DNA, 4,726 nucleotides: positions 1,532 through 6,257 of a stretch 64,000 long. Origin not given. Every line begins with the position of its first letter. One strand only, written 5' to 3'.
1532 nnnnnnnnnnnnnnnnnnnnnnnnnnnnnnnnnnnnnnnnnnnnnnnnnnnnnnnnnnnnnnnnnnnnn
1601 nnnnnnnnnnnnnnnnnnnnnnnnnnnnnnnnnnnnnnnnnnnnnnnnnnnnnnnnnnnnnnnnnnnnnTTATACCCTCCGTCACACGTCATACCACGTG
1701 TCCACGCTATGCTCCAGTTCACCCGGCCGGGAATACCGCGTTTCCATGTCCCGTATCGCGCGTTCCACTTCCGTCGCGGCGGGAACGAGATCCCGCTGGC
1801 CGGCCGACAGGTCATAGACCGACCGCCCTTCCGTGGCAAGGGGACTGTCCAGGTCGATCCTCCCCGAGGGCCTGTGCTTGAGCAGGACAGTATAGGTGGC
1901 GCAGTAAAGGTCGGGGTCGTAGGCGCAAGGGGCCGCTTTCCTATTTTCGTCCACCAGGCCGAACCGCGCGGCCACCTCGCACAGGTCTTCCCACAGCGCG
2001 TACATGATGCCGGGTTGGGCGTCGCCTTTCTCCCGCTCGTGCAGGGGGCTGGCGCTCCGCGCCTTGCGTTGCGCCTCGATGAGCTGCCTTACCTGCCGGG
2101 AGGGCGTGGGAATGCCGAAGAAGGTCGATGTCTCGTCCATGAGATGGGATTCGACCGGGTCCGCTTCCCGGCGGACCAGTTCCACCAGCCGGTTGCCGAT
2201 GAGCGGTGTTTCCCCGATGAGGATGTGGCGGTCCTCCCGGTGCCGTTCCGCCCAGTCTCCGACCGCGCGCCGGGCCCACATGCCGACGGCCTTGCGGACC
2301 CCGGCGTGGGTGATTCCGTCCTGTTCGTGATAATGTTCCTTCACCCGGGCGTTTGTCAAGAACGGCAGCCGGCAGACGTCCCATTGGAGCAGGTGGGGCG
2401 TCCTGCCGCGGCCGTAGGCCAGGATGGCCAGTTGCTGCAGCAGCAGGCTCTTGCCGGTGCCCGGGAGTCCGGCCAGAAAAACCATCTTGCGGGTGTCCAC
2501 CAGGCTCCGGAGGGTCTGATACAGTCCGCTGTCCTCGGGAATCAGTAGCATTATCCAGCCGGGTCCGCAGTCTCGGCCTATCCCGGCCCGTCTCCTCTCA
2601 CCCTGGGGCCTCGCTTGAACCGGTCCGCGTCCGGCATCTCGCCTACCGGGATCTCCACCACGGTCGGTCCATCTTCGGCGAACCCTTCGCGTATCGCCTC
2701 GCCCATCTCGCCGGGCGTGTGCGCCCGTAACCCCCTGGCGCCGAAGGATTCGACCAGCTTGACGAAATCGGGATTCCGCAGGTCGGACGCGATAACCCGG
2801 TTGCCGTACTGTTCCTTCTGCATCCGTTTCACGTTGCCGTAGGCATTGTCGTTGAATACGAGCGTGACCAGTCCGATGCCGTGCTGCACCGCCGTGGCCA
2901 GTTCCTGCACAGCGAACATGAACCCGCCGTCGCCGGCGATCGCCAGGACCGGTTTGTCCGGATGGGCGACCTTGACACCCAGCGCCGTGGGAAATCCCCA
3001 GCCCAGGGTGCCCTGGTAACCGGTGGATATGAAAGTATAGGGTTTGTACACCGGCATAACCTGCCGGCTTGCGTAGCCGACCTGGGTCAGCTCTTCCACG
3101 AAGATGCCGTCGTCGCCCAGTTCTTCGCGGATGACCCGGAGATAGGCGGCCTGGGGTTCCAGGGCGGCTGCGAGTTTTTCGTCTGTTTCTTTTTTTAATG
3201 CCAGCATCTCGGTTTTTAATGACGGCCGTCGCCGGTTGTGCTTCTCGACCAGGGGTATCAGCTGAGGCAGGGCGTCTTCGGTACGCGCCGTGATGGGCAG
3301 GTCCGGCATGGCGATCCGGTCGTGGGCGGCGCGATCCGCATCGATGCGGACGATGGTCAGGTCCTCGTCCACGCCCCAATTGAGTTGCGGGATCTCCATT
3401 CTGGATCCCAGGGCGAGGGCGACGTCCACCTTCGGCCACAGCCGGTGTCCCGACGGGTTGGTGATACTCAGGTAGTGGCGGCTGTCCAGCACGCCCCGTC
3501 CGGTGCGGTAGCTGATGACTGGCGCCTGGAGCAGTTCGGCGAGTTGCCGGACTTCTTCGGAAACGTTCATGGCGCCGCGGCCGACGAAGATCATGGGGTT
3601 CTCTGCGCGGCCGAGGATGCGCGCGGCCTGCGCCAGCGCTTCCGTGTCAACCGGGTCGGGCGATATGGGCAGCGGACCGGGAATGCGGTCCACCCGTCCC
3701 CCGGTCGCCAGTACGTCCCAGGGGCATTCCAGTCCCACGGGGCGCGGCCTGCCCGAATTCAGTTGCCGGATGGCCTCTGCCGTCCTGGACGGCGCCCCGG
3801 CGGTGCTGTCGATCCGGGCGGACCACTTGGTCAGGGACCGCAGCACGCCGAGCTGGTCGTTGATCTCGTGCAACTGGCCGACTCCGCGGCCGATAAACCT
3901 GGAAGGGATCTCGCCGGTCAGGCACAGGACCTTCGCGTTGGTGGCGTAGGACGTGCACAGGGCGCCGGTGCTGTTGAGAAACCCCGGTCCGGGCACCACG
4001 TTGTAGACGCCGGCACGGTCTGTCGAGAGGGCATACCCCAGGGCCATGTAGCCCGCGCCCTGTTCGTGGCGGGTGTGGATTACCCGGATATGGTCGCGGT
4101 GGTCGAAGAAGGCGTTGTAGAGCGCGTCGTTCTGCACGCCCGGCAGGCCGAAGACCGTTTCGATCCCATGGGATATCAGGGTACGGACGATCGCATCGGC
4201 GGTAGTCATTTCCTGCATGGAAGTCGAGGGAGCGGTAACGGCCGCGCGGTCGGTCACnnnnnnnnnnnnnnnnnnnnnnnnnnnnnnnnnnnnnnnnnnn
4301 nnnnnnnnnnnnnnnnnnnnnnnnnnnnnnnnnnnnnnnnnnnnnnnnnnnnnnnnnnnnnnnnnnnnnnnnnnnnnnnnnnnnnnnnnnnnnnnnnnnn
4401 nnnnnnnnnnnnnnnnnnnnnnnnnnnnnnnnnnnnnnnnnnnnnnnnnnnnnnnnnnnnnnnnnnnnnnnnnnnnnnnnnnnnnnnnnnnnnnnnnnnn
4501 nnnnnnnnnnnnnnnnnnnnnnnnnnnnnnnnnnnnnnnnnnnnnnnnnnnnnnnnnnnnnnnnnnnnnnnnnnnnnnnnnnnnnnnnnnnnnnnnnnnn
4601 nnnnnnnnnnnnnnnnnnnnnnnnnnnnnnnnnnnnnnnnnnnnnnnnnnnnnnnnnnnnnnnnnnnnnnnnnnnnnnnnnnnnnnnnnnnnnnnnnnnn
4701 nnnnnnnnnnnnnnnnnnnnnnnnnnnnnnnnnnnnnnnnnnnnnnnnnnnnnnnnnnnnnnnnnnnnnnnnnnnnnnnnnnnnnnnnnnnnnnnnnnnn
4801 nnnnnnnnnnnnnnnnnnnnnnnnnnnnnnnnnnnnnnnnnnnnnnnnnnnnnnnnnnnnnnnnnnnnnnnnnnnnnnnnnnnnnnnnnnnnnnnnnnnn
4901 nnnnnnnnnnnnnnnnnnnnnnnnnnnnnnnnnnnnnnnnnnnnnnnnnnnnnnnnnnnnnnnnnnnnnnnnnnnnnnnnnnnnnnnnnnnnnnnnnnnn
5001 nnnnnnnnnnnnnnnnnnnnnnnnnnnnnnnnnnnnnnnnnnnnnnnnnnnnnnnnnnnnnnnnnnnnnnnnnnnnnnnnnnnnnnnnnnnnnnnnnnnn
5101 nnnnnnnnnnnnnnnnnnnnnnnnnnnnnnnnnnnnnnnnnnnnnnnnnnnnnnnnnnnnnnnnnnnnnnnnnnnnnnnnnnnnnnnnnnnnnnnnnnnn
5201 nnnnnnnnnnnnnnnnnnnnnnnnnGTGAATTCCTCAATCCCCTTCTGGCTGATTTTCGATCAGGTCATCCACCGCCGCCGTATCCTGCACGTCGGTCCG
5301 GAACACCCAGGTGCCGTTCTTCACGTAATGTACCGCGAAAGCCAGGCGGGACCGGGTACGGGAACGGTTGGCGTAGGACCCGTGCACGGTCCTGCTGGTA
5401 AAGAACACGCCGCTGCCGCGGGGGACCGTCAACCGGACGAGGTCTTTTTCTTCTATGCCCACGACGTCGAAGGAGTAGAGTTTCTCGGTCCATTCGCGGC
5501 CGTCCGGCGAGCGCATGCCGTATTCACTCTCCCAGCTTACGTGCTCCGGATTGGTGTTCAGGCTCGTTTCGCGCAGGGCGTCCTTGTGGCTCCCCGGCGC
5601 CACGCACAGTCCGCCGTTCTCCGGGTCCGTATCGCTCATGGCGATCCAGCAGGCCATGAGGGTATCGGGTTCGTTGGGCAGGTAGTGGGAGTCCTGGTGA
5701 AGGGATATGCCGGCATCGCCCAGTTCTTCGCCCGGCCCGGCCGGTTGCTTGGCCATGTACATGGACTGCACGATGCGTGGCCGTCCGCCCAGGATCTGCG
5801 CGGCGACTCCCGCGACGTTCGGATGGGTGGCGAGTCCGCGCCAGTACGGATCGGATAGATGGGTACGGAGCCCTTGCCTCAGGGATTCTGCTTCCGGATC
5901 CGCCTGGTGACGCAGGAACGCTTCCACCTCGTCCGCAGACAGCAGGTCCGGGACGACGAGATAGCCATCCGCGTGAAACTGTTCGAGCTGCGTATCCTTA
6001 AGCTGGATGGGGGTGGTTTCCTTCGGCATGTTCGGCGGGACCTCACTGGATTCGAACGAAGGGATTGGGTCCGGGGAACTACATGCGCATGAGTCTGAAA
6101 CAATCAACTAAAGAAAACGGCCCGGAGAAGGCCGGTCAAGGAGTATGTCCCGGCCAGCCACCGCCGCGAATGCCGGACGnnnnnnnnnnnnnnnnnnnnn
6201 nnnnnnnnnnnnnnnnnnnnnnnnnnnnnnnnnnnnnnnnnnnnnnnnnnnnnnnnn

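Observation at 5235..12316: Seven-gene minus-strand array carrying three PhyH dioxygenase paralogs, two enolase-superfamily dehydratases, a TudS-like DUF523/DUF1722 protein and an orphan hypothetical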

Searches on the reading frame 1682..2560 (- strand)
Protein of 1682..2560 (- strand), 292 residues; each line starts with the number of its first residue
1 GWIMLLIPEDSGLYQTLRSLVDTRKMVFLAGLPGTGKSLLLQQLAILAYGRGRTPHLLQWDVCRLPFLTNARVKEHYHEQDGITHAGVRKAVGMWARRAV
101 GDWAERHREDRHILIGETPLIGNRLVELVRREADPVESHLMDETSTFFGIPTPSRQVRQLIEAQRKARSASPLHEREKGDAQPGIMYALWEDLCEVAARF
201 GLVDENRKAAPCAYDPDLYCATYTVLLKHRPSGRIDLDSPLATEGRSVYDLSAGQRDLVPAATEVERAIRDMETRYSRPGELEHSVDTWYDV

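Call 9: search_protein_families(library=pfam, proteins=[window:1682-2560:-], max_evalue=0.01)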
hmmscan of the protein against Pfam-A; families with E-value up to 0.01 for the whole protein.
window:1682-2560:- (292 aa): 3 families
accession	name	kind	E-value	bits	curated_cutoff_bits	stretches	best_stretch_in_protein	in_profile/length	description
PF13191.12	AAA_16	-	0.0011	19.9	32.6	1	15-67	14-66/167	AAA ATPase domain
PF20720.3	nSTAND3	-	0.0013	18.9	27.2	1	14-55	7-48/155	Novel STAND NTPase 3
PF13604.12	AAA_30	-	0.0024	18.1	27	1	19-135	12-114/191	AAA domain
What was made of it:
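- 1682..2551 (-): P-loop ATPase of unknown family (canonical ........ Walker A). Only weak AAA hits (call 9).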

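Call 47: search_protein_families(library=ncbifam, proteins=[window:1682-2560:-], max_evalue=0.00001)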
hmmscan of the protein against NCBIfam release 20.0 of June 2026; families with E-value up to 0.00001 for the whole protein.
window:1682-2560:- (292 aa): 0 families

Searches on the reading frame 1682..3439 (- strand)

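Call 3: search_protein_families(library=pfam, proteins=[window:1682-3439:-], max_evalue=0.01)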
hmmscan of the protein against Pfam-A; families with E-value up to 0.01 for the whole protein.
window:1682-3439:- (585 aa): 3 families
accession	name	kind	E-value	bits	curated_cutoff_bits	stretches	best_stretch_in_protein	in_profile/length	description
PF13191.12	AAA_16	-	0.0033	18.4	32.6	1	308-360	14-66/167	AAA ATPase domain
PF20720.3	nSTAND3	-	0.0035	17.5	27.2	1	307-348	7-48/155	Novel STAND NTPase 3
PF13604.12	AAA_30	-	0.0091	16.2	27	0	312-427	12-113/191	AAA domain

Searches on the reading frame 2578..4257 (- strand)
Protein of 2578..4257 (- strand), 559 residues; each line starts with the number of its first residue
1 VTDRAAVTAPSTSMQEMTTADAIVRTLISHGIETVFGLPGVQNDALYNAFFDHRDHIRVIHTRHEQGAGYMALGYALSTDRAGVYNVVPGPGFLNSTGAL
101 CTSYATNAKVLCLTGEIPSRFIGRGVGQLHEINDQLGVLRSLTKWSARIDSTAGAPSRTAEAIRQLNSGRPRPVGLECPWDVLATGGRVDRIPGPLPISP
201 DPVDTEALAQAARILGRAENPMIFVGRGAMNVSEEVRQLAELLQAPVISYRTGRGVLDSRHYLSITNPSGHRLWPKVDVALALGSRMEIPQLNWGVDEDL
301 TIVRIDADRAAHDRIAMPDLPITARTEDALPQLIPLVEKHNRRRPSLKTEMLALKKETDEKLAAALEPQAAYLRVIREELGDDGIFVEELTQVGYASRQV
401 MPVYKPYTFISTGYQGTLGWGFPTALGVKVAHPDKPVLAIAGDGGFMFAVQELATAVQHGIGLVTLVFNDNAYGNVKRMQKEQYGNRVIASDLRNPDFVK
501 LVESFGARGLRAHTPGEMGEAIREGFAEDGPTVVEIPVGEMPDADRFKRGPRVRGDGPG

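Call 3: search_protein_families(library=pfam, proteins=[window:2578-4257:-], max_evalue=0.01)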
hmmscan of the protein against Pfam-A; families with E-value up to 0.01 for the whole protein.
window:2578-4257:- (559 aa): 3 families
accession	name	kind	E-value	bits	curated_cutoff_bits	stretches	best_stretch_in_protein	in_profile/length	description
PF02775.26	TPP_enzyme_C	-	1.6e-42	145.3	21.9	1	396-536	8-151/151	Thiamine pyrophosphate enzyme, C-terminal TPP binding domain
PF02776.23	TPP_enzyme_N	-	7.3e-33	113.3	26.8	1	17-135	1-116/119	Thiamine pyrophosphate enzyme, N-terminal TPP binding domain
PF00205.28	TPP_enzyme_M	-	6.1e-18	65.3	30.4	1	209-333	2-137/137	Thiamine pyrophosphate enzyme, central domain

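Call 7: search_protein_families(library=ncbifam, proteins=[window:2578-4257:-], max_evalue=0.01)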
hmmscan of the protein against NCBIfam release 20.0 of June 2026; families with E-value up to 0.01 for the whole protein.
window:2578-4257:- (559 aa): 59 families (the best 25 are shown)
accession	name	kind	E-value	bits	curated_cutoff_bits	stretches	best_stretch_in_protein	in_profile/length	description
NF006122.0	PRK08266.1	subfamily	2.2e-220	732.8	571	1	14-547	1-533/543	hypothetical protein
NF005712.0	PRK07524.1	subfamily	3.9e-102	342.4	500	1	17-538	3-529/536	5-guanidino-2-oxopentanoate decarboxylase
NF005470.0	PRK07064.1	equivalog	2.6e-93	313.9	495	1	14-541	2-532/552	thiamine pyrophosphate-binding protein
TIGR00118.1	acolac_lg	equivalog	2.1e-82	277.4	538.35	1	17-539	1-535/557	biosynthetic-type acetolactate synthase large subunit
NF006187.0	PRK08322.1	equivalog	3.9e-81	273.1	509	1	17-538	2-528/548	acetolactate synthase large subunit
NF004710.0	PRK06048.1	equivalog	1.5e-78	264.6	976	1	12-538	3-537/561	acetolactate synthase large subunit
NF004919.0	PRK06276.1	equivalog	1.4e-77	261.4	866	1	17-538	1-538/582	acetolactate synthase large subunit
NF006378.0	PRK08617.1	equivalog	1.6e-76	257.8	510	1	14-538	5-538/556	acetolactate synthase AlsS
NF006052.0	PRK08199.1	subfamily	2.9e-75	253.7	539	1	13-538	4-537/559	thiamine pyrophosphate protein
NF006016.1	PRK08155.1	equivalog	3.1e-74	250.4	870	1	16-538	2-532/554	acetolactate synthase large subunit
NF005860.0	PRK07789.1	equivalog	4.8e-72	243.2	881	1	8-539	25-579/615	acetolactate synthase large subunit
NF005039.0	PRK06456.1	equivalog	8.7e-69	232.5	868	1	18-539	3-545/572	acetolactate synthase large subunit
TIGR02418.1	acolac_catab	equivalog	9.1e-69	232.3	551.1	1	20-539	2-530/539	acetolactate synthase AlsS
NF006581.0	PRK09107.1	equivalog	1e-68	232.1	974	1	12-539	6-554/595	acetolactate synthase 3 large subunit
NF006319.0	PRK08527.1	equivalog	9.7e-68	228.9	905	1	14-539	1-539/565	acetolactate synthase large subunit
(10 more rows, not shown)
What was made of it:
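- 2578..4257 (-): ThDP-dependent enzyme, PRK08266 subfamily, nearest named relative 5-guanidino-2-oxopentanoate decarboxylase. NCBIfam NF006122 732.8 bits, above the 571-bit cut-off; PRK07524 342 bits (call 7).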

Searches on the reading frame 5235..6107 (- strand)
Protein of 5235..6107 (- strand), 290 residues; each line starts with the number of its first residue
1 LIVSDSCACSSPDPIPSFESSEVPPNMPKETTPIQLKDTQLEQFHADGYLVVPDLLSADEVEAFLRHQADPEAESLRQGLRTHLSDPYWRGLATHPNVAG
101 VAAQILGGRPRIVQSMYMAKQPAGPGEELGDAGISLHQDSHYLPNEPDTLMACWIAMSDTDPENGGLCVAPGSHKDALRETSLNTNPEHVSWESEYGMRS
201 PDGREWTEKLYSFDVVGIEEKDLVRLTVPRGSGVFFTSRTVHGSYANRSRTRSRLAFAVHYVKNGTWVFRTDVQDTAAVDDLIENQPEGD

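Call 3: search_protein_families(library=pfam, proteins=[window:5235-6107:-], max_evalue=0.01)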
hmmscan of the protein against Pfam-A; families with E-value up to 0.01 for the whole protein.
window:5235-6107:- (290 aa): 1 family
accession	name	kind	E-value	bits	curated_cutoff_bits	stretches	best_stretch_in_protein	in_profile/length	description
PF05721.19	PhyH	-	5.9e-30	105.6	22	1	44-253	1-210/213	Phytanoyl-CoA dioxygenase (PhyH)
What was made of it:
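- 5235..6107 (-): PhyH290: PhyH-family oxygenase (probable start ATG 6029, 264 aa). Pfam PhyH 105.6 bits (call 3).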

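Call 7: search_protein_families(library=ncbifam, proteins=[window:5235-6107:-], max_evalue=0.01)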
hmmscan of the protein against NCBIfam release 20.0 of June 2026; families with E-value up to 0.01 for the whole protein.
window:5235-6107:- (290 aa): 4 families
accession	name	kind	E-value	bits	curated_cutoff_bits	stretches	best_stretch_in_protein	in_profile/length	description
TIGR02408.1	ectoine_ThpD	equivalog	1.3e-10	41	336.5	1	35-251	16-238/277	ectoine hydroxylase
TIGR01762.1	chlorin-enz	subfamily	3.4e-09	36.4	226.3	1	82-269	60-254/288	chlorinating enzyme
NF045813.1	DxPntBtaHylase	equivalog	3.3e-06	26.6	550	1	93-186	91-185/285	1-deoxypentalenic acid 11-beta-hydroxylase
NF052437.1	MPhHdxlPhnYGIM8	equivalog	1.4e-05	24.7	500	0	130-178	110-157/260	methylphosphonate hydroxylase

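Call 34: search_solved_structures(query=window:5235-6107:-, max_evalue=0.001)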
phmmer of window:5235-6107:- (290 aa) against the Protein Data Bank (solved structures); distinct sequences matched with E-value up to 0.001: 6.
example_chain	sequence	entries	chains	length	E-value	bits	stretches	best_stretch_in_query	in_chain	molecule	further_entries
2opw_A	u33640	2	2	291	4.8e-15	59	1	71-178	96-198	PHYHD1 protein | Phytanoyl-CoA dioxygenase domain-containing protein 1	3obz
5ep9_A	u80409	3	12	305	3.1e-11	46.5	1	22-175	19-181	SnoN,Epimerase SnoN | SnoN,SnoN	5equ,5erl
5epa_A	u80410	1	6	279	4.9e-11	45.8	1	30-275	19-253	SnoK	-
2a1x_A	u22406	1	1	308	8.1e-10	41.8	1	120-263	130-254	Phytanoyl-CoA dioxygenase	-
4mhr_A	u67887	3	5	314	2.9e-08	36.7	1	36-251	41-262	Ectoine hydroxylase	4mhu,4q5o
3emr_A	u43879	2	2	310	2.8e-05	26.9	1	69-264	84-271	EctD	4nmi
